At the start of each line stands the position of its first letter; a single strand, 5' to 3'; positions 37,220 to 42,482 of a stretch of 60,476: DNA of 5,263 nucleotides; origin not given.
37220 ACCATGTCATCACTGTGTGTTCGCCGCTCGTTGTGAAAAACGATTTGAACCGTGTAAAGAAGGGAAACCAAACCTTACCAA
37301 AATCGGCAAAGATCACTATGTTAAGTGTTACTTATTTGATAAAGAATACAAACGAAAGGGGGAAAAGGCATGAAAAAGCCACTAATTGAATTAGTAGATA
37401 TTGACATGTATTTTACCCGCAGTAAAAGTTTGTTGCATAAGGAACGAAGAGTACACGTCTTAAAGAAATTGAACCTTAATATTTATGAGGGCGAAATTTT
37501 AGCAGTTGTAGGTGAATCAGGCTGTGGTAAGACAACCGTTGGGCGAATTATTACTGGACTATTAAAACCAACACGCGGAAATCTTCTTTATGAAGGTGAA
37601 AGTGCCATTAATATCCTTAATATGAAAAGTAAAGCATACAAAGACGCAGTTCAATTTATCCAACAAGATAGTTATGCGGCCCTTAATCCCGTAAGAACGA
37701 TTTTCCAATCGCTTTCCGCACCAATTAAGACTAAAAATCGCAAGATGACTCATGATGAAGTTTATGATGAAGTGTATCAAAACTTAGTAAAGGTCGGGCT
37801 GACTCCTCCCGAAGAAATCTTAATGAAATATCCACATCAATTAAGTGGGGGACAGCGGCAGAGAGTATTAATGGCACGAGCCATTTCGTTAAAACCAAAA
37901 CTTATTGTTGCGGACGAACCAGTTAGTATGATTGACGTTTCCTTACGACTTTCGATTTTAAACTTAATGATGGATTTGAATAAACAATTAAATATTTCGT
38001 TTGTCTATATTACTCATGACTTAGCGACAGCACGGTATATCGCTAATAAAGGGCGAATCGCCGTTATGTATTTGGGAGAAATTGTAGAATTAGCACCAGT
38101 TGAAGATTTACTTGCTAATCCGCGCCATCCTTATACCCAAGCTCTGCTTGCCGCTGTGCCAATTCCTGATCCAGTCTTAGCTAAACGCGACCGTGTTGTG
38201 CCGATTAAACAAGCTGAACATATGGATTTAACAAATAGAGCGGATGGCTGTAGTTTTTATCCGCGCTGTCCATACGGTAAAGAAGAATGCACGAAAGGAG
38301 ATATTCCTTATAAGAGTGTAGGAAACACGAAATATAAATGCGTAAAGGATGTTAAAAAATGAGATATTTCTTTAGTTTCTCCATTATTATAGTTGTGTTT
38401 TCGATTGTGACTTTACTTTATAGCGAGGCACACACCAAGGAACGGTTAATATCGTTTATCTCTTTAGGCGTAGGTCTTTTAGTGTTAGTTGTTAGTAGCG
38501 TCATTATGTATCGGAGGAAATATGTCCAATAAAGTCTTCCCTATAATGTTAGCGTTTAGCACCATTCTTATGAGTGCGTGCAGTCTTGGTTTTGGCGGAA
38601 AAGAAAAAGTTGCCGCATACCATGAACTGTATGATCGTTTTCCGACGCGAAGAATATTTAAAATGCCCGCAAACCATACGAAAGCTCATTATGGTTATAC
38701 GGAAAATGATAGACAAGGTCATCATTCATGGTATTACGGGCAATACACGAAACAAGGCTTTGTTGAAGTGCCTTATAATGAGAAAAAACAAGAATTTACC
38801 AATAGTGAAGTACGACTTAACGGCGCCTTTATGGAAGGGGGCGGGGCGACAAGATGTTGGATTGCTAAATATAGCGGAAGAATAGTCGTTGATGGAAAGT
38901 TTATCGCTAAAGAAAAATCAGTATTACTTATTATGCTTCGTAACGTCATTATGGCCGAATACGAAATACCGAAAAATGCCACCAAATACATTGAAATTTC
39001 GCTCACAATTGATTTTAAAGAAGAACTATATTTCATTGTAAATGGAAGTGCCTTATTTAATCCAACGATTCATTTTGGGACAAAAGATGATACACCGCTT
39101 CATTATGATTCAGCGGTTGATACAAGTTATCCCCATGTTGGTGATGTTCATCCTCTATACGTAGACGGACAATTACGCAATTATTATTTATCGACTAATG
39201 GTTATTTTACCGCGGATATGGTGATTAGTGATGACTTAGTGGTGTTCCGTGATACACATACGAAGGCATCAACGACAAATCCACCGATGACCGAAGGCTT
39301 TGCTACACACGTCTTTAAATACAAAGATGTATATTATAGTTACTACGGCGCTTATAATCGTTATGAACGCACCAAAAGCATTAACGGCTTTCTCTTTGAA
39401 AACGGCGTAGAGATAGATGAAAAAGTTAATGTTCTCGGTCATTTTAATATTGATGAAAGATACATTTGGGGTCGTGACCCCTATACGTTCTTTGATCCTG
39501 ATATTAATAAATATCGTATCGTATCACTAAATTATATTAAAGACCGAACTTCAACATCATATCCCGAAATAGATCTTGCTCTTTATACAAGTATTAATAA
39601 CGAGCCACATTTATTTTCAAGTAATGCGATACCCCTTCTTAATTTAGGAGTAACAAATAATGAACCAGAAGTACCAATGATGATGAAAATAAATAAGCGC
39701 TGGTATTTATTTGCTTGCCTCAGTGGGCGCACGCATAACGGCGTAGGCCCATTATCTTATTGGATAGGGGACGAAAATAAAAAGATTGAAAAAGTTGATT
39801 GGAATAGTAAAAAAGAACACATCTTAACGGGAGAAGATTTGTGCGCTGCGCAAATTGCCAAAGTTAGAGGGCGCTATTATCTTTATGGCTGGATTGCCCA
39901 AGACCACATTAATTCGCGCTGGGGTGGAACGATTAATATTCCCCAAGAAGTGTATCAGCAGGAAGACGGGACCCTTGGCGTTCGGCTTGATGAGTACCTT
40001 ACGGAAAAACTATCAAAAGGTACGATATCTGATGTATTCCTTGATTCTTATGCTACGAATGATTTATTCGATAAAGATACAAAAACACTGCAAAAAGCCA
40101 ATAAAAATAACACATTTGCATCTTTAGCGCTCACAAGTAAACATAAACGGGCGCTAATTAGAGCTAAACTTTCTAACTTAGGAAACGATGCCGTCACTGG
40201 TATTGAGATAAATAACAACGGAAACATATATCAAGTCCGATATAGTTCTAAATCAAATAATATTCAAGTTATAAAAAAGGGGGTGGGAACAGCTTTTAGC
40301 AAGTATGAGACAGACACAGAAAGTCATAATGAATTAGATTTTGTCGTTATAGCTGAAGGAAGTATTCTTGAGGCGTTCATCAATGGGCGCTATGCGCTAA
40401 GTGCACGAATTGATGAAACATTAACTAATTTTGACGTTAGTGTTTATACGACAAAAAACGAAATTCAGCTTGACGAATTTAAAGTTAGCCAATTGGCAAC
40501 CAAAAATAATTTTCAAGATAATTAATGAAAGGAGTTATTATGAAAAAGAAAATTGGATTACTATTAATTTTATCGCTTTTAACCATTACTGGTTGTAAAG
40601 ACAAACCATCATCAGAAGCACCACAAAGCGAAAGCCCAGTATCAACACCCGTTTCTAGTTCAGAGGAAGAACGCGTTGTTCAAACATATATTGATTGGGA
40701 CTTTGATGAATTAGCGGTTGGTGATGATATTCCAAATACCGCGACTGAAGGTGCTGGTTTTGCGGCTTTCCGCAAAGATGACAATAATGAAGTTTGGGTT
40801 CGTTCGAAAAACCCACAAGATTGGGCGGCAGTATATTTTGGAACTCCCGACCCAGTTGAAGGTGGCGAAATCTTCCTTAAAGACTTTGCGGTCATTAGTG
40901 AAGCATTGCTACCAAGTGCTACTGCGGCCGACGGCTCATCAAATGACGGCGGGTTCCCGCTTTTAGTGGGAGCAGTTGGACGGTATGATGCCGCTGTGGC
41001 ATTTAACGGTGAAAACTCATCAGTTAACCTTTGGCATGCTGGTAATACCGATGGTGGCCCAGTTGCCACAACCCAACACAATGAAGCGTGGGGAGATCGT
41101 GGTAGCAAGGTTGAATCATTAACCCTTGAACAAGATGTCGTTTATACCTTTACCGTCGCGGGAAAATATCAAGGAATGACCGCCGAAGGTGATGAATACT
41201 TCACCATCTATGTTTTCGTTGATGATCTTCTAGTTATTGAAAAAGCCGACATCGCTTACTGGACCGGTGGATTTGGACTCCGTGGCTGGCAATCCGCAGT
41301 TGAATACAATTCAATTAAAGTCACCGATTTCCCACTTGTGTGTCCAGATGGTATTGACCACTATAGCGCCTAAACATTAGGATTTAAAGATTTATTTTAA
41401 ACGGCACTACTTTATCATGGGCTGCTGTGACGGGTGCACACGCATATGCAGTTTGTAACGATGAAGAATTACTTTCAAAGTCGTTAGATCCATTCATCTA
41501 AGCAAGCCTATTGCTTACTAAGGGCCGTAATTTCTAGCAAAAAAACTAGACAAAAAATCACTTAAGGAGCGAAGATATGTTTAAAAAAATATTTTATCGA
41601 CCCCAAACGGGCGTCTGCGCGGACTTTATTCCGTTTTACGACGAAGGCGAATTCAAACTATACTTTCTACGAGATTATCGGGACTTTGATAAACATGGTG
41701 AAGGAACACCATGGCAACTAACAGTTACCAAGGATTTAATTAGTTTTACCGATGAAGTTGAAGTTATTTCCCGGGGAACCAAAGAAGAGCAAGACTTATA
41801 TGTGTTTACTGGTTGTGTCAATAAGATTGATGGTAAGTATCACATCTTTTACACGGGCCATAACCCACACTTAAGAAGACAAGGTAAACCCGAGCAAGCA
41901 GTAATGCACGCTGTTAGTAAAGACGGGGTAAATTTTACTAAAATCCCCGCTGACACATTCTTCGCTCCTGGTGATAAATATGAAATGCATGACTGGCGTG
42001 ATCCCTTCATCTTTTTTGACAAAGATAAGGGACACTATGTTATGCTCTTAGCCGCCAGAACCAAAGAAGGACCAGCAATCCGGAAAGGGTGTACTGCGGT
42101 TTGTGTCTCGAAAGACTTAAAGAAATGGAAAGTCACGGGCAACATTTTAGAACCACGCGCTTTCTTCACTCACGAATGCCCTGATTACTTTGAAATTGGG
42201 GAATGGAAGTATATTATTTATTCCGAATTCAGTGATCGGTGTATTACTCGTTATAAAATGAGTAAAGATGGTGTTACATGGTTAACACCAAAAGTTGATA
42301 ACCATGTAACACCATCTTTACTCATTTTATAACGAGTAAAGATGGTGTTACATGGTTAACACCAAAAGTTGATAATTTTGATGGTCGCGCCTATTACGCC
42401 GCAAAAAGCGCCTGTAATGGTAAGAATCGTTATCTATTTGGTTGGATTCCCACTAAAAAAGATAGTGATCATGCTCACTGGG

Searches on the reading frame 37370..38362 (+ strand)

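Call 14: search_protein_families(library=pfam, proteins=[window:37370-38362:+], max_evalue=0.00001)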
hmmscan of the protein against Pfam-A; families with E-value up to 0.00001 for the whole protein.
window:37370-38362:+ (330 aa): 2 families
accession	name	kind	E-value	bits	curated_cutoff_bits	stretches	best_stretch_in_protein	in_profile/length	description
PF00005.33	ABC_tran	-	1e-29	104.3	25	1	31-185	1-136/137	ABC transporter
PF08352.17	oligo_HPY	-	3.6e-18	66.2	27.1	1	239-307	1-65/65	Oligopeptide/dipeptide transporter, C-terminal region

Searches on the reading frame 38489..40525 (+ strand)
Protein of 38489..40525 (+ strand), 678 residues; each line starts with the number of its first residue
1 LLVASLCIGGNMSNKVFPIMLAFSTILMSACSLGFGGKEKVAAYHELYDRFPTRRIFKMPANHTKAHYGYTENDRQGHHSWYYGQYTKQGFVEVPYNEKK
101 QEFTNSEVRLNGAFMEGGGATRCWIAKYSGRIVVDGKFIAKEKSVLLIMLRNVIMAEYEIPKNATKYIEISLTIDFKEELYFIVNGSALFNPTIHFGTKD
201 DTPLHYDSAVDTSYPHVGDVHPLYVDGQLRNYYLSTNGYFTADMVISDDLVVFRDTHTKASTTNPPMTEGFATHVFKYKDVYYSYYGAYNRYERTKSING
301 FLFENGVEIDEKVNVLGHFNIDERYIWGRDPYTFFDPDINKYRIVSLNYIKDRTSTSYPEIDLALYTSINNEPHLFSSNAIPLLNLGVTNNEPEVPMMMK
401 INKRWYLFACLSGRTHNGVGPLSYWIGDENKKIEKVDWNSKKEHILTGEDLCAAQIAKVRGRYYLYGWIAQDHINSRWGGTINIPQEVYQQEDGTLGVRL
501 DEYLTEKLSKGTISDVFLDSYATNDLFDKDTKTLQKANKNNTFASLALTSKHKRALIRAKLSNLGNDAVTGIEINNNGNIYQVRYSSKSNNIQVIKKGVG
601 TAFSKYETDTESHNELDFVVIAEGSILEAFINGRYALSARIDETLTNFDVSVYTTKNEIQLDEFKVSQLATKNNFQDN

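Call 14: search_protein_families(library=pfam, proteins=[window:38489-40525:+], max_evalue=0.00001)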
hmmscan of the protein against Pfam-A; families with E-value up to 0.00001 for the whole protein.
window:38489-40525:+ (678 aa): 1 family
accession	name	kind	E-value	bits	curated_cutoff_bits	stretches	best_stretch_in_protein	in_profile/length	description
PF00251.26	Glyco_hydro_32N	-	3.5e-06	27.3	22.1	1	244-492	42-298/307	Glycosyl hydrolases family 32 N-terminal domain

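Call 46: search_protein_families(library=ncbifam, proteins=[window:38489-40525:+], max_evalue=0.001)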
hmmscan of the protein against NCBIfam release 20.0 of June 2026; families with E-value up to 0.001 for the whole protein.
window:38489-40525:+ (678 aa): 0 families

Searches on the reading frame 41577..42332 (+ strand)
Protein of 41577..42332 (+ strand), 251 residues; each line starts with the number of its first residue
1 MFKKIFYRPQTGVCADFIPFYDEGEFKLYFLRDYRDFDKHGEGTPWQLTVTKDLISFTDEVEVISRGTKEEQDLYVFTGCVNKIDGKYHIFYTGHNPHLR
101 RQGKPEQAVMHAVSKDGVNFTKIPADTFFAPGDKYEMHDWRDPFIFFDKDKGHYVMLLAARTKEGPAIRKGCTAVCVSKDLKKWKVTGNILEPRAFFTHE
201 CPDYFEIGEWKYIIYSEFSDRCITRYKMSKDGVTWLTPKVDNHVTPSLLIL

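Call 15: search_protein_families(library=pfam, proteins=[window:41577-42332:+], max_evalue=0.00001)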
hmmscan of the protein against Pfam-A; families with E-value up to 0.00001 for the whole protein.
window:41577-42332:+ (251 aa): 3 families
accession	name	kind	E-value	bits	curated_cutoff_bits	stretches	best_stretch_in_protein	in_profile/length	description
PF00251.26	Glyco_hydro_32N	-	7e-27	95.2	22.1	1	19-211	15-198/307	Glycosyl hydrolases family 32 N-terminal domain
PF04616.20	Glyco_hydro_43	-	1.7e-08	34.6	32.2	1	46-217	35-200/288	Glycosyl hydrolases family 43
PF04041.19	Glyco_hydro_130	-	9.5e-07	28.5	26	0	109-193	69-145/320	beta-1,4-mannooligosaccharide phosphorylase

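Call 45: search_solved_structures(query=window:41577-42332:+, max_evalue=0.001)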
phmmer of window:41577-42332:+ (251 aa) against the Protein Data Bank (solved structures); distinct sequences matched with E-value up to 0.001: 12.
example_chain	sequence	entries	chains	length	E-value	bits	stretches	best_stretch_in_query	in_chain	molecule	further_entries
6r3r_A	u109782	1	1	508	4.5e-30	107.8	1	5-219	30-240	Glycoside hydrolase family 32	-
8a9y_E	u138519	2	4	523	5e-30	107.7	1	5-219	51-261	Glycoside hydrolase family 32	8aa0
7znr_A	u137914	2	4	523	1.9e-29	105.7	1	5-219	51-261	Sucrose-6-phosphate hydrolase | Glycoside hydrolase family 32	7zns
6r3u_A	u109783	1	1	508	2.4e-29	105.4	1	5-219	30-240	Glycoside hydrolase family 32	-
8aa2_E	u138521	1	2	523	4.8e-29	104.4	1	5-219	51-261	Glycoside hydrolase family 32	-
1uyp_A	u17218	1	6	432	2.6e-12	49.6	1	74-222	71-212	BETA-FRUCTOSIDASE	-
1w2t_A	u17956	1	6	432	7.2e-12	48.1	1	74-222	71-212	BETA FRUCTOSIDASE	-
9h8i_A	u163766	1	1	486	3.8e-07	32.6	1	19-207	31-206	Endolevansase LevB1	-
4onz_A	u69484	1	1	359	1.3e-06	30.9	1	76-188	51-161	putative glycoside hydrolase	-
7vco_A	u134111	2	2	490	1.3e-06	30.9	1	36-214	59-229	Sucrose-6-phosphate hydrolase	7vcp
6num_A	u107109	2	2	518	5.1e-05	25.7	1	45-208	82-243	Beta-fructofuranosidase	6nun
9fj8_A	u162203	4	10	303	0.00046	22.5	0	63-192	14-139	1,2-beta-oligomannan phosphorylase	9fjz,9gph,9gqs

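Call 46: search_protein_families(library=ncbifam, proteins=[window:41577-42332:+], max_evalue=0.001)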
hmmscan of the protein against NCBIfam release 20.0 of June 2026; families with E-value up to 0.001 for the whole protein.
window:41577-42332:+ (251 aa): 4 families
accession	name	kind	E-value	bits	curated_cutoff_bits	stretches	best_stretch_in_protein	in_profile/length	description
TIGR01322.1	scrB_fam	subfamily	5.9e-21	74.7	356.4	1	7-216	19-223/447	sucrose-6-phosphate hydrolase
NF041092.1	beta-fruc_BfrA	equivalog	1.8e-15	56.7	900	1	22-222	24-212/433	beta-fructosidase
NF058598.1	BetMansidBT3780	equivalog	1.7e-06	27.4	550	1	76-192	62-176/366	beta-1,2-mannosidase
NF052550.1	BManbPhaseBMBP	equivalog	2.6e-06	27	450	1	73-192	23-138/296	beta-1,2-mannobiose phosphorylase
